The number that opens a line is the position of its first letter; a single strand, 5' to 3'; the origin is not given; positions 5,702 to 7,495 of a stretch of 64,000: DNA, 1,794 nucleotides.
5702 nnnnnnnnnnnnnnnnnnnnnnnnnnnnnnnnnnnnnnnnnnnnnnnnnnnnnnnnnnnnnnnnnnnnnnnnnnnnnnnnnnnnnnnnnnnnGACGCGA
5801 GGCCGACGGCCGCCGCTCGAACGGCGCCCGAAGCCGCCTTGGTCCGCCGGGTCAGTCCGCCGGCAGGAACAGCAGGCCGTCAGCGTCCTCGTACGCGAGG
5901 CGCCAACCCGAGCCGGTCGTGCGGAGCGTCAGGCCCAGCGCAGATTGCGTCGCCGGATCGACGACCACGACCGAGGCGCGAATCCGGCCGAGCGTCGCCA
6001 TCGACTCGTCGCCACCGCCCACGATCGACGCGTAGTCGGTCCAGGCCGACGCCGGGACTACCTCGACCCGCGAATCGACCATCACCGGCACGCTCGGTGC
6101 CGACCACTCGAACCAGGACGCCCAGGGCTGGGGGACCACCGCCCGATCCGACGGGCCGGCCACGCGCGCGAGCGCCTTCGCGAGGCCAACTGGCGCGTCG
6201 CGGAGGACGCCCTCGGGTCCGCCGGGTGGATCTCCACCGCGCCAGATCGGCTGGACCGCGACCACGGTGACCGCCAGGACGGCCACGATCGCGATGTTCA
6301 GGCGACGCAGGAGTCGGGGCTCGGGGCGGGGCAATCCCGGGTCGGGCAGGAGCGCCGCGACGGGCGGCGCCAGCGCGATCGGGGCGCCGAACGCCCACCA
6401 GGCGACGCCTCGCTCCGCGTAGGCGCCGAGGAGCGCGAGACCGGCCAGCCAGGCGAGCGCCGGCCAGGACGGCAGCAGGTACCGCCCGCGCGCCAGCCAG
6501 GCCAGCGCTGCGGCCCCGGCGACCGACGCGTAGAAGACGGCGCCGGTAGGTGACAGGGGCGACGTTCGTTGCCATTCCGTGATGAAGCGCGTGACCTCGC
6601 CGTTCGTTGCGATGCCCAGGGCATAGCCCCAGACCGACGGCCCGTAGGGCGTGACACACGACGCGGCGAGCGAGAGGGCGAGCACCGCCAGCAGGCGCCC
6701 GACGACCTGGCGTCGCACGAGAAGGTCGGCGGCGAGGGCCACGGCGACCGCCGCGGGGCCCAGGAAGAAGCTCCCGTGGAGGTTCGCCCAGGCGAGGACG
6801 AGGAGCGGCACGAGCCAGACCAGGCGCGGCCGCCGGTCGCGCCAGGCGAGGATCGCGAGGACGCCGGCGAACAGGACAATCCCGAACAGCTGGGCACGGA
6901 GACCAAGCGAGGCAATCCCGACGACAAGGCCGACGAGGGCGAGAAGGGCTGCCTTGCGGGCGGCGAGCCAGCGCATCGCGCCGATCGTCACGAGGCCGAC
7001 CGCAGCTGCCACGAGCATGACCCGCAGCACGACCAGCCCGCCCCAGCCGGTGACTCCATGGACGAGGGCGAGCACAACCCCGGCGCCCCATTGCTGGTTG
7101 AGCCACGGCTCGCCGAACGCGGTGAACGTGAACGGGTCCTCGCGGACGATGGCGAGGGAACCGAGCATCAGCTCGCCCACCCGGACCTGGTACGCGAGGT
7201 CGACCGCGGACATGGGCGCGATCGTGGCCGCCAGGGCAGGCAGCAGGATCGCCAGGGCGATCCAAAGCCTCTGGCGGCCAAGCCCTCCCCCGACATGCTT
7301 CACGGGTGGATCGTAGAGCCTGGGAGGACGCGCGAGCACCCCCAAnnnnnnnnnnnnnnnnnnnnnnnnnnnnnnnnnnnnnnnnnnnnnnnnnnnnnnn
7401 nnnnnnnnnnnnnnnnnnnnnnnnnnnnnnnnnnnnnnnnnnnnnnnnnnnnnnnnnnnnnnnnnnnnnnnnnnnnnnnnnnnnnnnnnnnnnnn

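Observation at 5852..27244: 21-kb island dominated by GT-C-type membrane glycosyltransferases: candidate pathway for an undescribed polyprenyl-phosphate-sugar-built envelope glycan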

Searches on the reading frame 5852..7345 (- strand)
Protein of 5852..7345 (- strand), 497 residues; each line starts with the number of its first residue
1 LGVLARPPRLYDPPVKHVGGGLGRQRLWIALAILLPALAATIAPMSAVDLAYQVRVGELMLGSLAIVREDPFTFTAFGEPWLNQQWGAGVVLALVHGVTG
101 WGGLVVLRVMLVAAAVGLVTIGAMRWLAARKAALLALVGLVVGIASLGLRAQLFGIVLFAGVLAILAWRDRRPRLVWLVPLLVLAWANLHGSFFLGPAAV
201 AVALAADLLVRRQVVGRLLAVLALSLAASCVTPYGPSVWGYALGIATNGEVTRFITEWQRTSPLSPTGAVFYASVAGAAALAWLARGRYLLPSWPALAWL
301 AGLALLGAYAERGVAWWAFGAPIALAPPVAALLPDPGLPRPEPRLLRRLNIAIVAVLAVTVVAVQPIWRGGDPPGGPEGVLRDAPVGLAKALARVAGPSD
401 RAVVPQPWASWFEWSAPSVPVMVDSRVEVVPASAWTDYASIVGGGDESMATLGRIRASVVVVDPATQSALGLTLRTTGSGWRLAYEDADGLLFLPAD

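Call 5: search_protein_families(library=pfam, proteins=[window:5852-7345:-], max_evalue=0.01)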
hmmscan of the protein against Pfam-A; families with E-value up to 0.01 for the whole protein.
window:5852-7345:- (497 aa): 0 families

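Call 10: search_protein_families(library=ncbifam, proteins=[window:5852-7345:-], max_evalue=0.01)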
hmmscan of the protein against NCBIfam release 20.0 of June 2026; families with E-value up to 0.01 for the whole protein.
window:5852-7345:- (497 aa): 0 families

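Call 13: search_solved_structures(query=window:5852-7345:-, max_evalue=10)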
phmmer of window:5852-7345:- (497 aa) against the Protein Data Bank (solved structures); distinct sequences matched with E-value up to 10: 0.

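Call 16: find_homologous_proteins(query=window:5852-7345:-)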
Query window:5852-7345:- (497 aa): 454 proteins with E <= 0.001 among 8000 candidates; the best 120 are listed.
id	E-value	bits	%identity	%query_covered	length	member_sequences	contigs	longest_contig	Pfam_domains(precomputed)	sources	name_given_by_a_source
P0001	0.0e+0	1017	100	97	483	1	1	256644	-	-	-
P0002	4.7e-230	783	76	99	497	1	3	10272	-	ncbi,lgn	-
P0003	1.6e-225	768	77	96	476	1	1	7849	-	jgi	-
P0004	1.1e-220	752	77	95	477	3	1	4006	-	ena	-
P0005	3.9e-219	747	73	99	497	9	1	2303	-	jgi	jgi:hypothetical protein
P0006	4.6e-219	747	76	96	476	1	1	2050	-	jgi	jgi:hypothetical protein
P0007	5.7e-216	737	76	91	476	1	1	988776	-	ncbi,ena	-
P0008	1.3e-214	732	74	91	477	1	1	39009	-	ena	-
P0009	6.9e-214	730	73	98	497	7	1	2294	-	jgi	jgi:hypothetical protein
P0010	1.6e-212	725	71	92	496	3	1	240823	-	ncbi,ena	-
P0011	4.9e-212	724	74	97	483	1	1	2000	-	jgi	-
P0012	1.1e-211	722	73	95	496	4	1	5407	-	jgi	jgi:hypothetical protein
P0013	5.6e-211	720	72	96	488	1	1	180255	-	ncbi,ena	-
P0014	5.7e-211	720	74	91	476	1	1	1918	-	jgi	-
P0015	8.7e-211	719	72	96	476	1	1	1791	-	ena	-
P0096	5.7e-146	506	54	95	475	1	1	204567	-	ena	-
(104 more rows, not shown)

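Call 18: find_encoding_contigs(protein=P0007, flank=10000, max_places=2)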
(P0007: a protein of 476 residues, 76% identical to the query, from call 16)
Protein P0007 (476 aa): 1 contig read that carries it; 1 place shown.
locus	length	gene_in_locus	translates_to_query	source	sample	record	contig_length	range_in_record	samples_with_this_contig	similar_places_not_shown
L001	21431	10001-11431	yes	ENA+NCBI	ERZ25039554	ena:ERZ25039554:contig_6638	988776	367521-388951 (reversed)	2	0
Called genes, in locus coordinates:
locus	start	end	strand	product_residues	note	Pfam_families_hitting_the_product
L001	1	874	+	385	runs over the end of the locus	PF05050:Methyltransf_21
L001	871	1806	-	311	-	PF00535:Glycos_transf_2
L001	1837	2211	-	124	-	PF04138:GtrA_DPMS_TM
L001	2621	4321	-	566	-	-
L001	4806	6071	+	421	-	PF07395:Mig-14, PF13480:Acetyltransf_6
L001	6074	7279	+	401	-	PF13439:Glyco_transf_4, PF13579:Glyco_trans_4_4, PF20706:GT4-conflict, PF00534:Glycos_transf_1, PF13692:Glyco_trans_1_4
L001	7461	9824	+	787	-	PF07690:MFS_1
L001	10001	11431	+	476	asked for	-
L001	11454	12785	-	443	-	PF09594:GT87 (weak), PF03155:Alg6_Alg8 (faint)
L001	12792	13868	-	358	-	PF02585:PIG-L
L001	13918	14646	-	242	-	PF01135:PCMT, PF04445:SAM_MT (weak), PF13649:Methyltransf_25 (weak)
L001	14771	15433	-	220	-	-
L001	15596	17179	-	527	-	PF05977:MFS_3, PF07690:MFS_1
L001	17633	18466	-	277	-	PF13487:HD_5, PF01966:HD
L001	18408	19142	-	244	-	-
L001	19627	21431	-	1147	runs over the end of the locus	PF25873:WHD_MalT, PF00486:Trans_reg_C (weak), PF03704:BTAD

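Call 19: find_encoding_contigs(protein=P0096, flank=10000, max_places=2)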
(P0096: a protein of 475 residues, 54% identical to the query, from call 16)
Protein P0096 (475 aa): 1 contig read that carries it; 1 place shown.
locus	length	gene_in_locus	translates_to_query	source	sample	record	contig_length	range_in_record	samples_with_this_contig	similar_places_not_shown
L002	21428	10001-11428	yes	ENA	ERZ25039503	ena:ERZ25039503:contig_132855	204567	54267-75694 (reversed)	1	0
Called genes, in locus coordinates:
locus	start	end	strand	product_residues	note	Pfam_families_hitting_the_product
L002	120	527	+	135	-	-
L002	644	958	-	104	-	-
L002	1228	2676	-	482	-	PF13231:PMT_2 (weak)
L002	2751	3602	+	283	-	PF09594:GT87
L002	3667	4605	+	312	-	PF09594:GT87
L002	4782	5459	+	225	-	PF00535:Glycos_transf_2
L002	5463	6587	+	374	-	PF09594:GT87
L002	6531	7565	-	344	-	PF09594:GT87 (weak)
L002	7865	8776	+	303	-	PF07395:Mig-14, PF13480:Acetyltransf_6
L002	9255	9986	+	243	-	PF20706:GT4-conflict, PF00534:Glycos_transf_1, PF13692:Glyco_trans_1_4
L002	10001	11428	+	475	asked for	-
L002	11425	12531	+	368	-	PF09594:GT87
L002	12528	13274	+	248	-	PF13641:Glyco_tranf_2_3 (weak), PF00535:Glycos_transf_2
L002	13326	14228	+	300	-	PF01370:Epimerase, PF16363:GDP_Man_Dehyd, PF01073:3Beta_HSD, PF02719:Polysacc_synt_2, PF04321:RmlD_sub_bind (weak), PF07993:NAD_binding_4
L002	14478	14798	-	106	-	-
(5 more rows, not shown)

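Call 22: search_solved_structures(query=A1, max_evalue=10)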
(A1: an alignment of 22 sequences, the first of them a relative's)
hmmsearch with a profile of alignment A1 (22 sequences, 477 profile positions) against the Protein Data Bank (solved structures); distinct sequences matched with E-value up to 10: 0.

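Call 23: find_related_loci(query=A1, collection=genome_contigs, flank=10000)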
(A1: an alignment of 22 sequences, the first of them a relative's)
Query A1 (483 aa) in genome_contigs; peptide patterns used: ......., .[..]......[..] (x = any residue, [..] = any of these).
272 stretches matched a pattern; 231 encode a relative of the query (tblastn E <= 1e-3); the best 80 are kept; 80 distinct loci.
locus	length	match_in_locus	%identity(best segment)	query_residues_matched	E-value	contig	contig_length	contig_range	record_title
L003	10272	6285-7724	77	1-480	0e+0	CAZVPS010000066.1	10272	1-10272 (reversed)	MAG TPA_asm: uncultured Anaerolineaceae bacterium isolate SRP302447_co4_448 genome assembly, contig: NODE_17498_length_1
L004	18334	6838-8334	72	1-479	0e+0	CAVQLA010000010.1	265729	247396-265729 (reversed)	MAG: uncultured Chloroflexia bacterium isolate MFD00032.bin.1.157 genome assembly, contig: contig_55777, whole genome sh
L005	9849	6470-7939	69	8-482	0e+0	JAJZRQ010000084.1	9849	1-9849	MAG: Chloroflexi bacterium isolate SKS1.bin96 NODE_12132_length_9849_cov_10.380683, whole genome shotgun sequence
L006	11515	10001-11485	72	5-479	0e+0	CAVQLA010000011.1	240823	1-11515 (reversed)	MAG: uncultured Chloroflexia bacterium isolate MFD00032.bin.1.157 genome assembly, contig: contig_56265, whole genome sh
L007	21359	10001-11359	76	27-479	6e-175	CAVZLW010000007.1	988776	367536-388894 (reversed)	MAG: uncultured Chloroflexia bacterium isolate MFD05942.bin.1.327 genome assembly, contig: contig_6638, whole genome sho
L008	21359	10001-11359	71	27-479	0e+0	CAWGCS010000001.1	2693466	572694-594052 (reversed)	MAG: uncultured Chloroflexia bacterium isolate MFD05942.bin.1.304 genome assembly, contig: contig_3988, whole genome sho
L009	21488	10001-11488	55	10-482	3e-139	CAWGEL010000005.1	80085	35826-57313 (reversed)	MAG: uncultured Chloroflexia bacterium isolate MFD01872.bin.3.367 genome assembly, contig: contig_121449, whole genome s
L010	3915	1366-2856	56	3-482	7e-139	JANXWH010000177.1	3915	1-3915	MAG: Chloroflexi bacterium isolate GL140_1_metabat_58 GL140_1_k141_2091710, whole genome shotgun sequence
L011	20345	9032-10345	58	8-444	2e-125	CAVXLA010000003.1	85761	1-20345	MAG: uncultured Chloroflexia bacterium isolate MFD05942.bin.2.338 genome assembly, contig: contig_125482, whole genome s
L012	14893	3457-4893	51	8-479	7e-123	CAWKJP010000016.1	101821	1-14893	MAG: uncultured Chloroflexia bacterium isolate MFD01872.bin.2.196 genome assembly, contig: contig_50580, whole genome sh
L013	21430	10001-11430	60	6-481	1e-128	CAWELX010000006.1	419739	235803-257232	MAG: uncultured Chloroflexia bacterium isolate MFD04716.bin.1.95 genome assembly, contig: contig_4810, whole genome shot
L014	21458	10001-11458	46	12-483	1e-110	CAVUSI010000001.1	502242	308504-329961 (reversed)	MAG: uncultured Chloroflexia bacterium isolate MFD06085.bin.2.4 genome assembly, contig: contig_13815, whole genome shot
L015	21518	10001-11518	46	8-483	4e-110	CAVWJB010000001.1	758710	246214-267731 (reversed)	MAG: uncultured Chloroflexia bacterium isolate MFD02242.bin.2.81 genome assembly, contig: contig_11387, whole genome sho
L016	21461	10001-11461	47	12-483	5e-109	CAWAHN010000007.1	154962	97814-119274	MAG: uncultured Chloroflexia bacterium isolate MFD02134.bin.2.85 genome assembly, contig: contig_25285, whole genome sho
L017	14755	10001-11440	45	12-480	8e-109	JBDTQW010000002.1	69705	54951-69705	MAG: Chloroflexota bacterium isolate cluster3_bin.231 NODE_807_length_69705_cov_9.113209, whole genome shotgun sequence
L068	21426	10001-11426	60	8-481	4e-129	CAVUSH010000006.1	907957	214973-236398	MAG: uncultured Chloroflexia bacterium isolate MFD05942.bin.2.270 genome assembly, contig: contig_6407, whole genome sho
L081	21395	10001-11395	57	16-479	5e-127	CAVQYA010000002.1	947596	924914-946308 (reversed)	MAG: uncultured Chloroflexia bacterium isolate MFD05942.bin.1.132 genome assembly, contig: contig_7778, whole genome sho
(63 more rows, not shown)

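Call 32: predict_structure(alignment_id=A1)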
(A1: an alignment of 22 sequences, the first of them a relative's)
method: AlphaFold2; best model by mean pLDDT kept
length: 483 residues; sequences in the alignment: 22
mean_pLDDT: 77.9   pTM: 0.77
mean pLDDT of the five models: 77.9, 76.5, 76.1, 74.3, 74.2
residues with pLDDT >= 90: 164; 70-90: 187; 50-70: 76; < 50: 56
segments of 3 or more residues with pLDDT < 50: 1-7, 59-66, 240-246, 356-370, 393-401, 410-418
pLDDT, mean of each block of 10 residues (from residue 1): 46 89 77 62 77 63 51 88 79 89 96 94 91 76 96 94 97 87 95 89 96 91 76 54 52 86 95 89 94 76 94 91 73 86 80 49 35 66 71 49 52 44 75 87 81 86 91 83 85
secondary structure, 60 per line:
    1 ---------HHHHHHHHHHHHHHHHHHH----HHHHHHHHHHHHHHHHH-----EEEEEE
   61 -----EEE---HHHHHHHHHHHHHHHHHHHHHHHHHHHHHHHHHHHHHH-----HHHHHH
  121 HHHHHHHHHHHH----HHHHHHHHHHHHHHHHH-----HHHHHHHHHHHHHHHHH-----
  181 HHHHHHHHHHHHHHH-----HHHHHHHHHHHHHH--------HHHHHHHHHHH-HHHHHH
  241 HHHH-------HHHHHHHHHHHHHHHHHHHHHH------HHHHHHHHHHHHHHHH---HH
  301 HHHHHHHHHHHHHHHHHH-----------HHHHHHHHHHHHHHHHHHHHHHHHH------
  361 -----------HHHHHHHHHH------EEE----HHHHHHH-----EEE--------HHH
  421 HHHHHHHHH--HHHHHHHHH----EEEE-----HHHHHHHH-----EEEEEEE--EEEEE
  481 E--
elements in order: H10-28 H33-49 E55-60 E66-68 H72-109 H115-132 H137-153 H159-175 H181-195 H201-214 H223-233 H235-244 H252-273 H280-295 H299-318 H330-354 H372-381 E388-390 H395-401 E407-409 H418-429 H432-440 E445-448 H454-461 E467-473 E476-481

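Call 35: fold_search(model_id=the predicted structure, library=pdb)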
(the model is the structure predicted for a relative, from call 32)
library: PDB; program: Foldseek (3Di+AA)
matches with E <= 10: 267; with E <= 0.001: 17
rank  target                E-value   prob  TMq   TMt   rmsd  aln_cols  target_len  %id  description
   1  6c26_A                4.6e-06  1.00  0.52  0.41  13.1       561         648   11  The Cryo-EM structure of a eukaryotic oligosaccharyl transferase complex (released 2018-01-31)
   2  8agc_A                6.8e-06  1.00  0.49  0.36  15.7       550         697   13  Structure of yeast oligosaccharylransferase complex with lipid-linked oligosaccharide and non-acceptor peptide bound (released 2022-12-07)
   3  6ezn_F                1.6e-05  1.00  0.55  0.43  12.8       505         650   11  Cryo-EM structure of the yeast oligosaccharyltransferase (OST) complex (released 2018-01-17)
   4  7oci_F                1.7e-05  1.00  0.56  0.45  11.7       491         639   13  Cryo-EM structure of yeast Ost6p containing oligosaccharyltransferase complex (released 2022-02-16)
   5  7e9s_A                1.8e-05  1.00  0.55  0.34  11.7       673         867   11  Archaeal oligosaccharyltransferase AglB from Archaeoglobus fulgidus in complex with an inhibitory peptide and a dolich (released 2021-09-08)
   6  3wak                  7.0e-05  1.00  0.54  0.33  13.5       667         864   12  Crystal structure of the Archaeoglobus fulgidus oligosaccharyltransferase (O29867_ARCFU) in the apo form (released 2013-10-30)
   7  3waj                  8.0e-05  1.00  0.54  0.35  14.0       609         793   11  Crystal structure of the Archaeoglobus fulgidus oligosaccharyltransferase (O29867_ARCFU) complex with Zn and sulfate (released 2013-10-30)
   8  6s7o_A                9.1e-05  1.00  0.48  0.37  15.5       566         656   10  Cryo-EM structure of human oligosaccharyltransferase complex OST-A (released 2019-12-18)
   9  8pn9_A                9.1e-05  1.00  0.46  0.36  15.7       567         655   10  Structure of human oligosaccharyltransferase OST-A complex bound to NGI-1 (released 2024-05-08)
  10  9n9j_I                1.0e-04  1.00  0.50  0.36  16.4       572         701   10  Structure of a GRP94 folding intermediate engaged with a CCDC134- and FKBP11-bound secretory translocon (released 2025-11-19)
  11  5gmy_A                1.3e-04  1.00  0.51  0.32  14.6       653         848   12  Crystal structure of the Archaeoglobus fulgidus oligosaccharyltransferase (O29867_ARCFU) tethered with an acceptor pep (released 2017-02-01)
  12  6ftg_5                2.6e-04  1.00  0.45  0.36  16.3       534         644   12  Subtomogram average of OST-containing ribosome-translocon complexes from canine rough microsomal membranes (released 2018-03-21)
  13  7zlg_A                2.7e-04  1.00  0.56  0.43   9.7       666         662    9  Cryo-EM structure of C-mannosyltransferase CeDPY19, in complex with acceptor peptide and bound to CMT2-Fab and anti-Fa (released 2023-01-11)
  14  7zli_A                3.0e-04  1.00  0.55  0.42  10.3       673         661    9  Cryo-EM structure of C-mannosyltransferase CeDPY19, in complex with Dol25-P-Man and bound to CMT2-Fab and anti-Fab nan (released 2023-01-11)
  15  8b6l_I                5.2e-04  1.00  0.49  0.36  16.4       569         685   10  Subtomogram average of the human Sec61-TRAP-OSTA-translocon (released 2022-12-07)
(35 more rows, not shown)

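Call 70: search_protein_families(library=pfam, proteins=[window:5852-7345:-], max_evalue=1)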
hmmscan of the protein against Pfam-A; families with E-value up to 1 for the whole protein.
window:5852-7345:- (497 aa): 0 families

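Call 73: search_protein_families(library=ncbifam, proteins=[L001:7461-9824:+, L001:2621-4321:-, L001:1837-2211:-], max_evalue=0.001)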
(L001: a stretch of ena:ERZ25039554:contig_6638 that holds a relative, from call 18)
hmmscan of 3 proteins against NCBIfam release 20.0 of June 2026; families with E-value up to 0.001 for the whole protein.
L001:7461-9824:+ (787 aa): 4 families
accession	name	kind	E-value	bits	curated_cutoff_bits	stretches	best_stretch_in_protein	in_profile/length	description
NF037959.1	MFS_SpdSyn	subfamily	7e-30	104.2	40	2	17-219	2-199/480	fused MFS/spermidine synthase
NF002956.0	PRK03612.1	equivalog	5.6e-25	87.7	472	2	4-207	18-203/522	polyamine aminopropyltransferase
NF002010.0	PRK00811.1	equivalog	6.4e-08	32.2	260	1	574-675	119-220/287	polyamine aminopropyltransferase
TIGR00417.1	speE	equivalog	9.6e-07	28.3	249.55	1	563-671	102-209/271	spermidine synthase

L001:2621-4321:- (566 aa): 0 families

L001:1837-2211:- (124 aa): 0 families
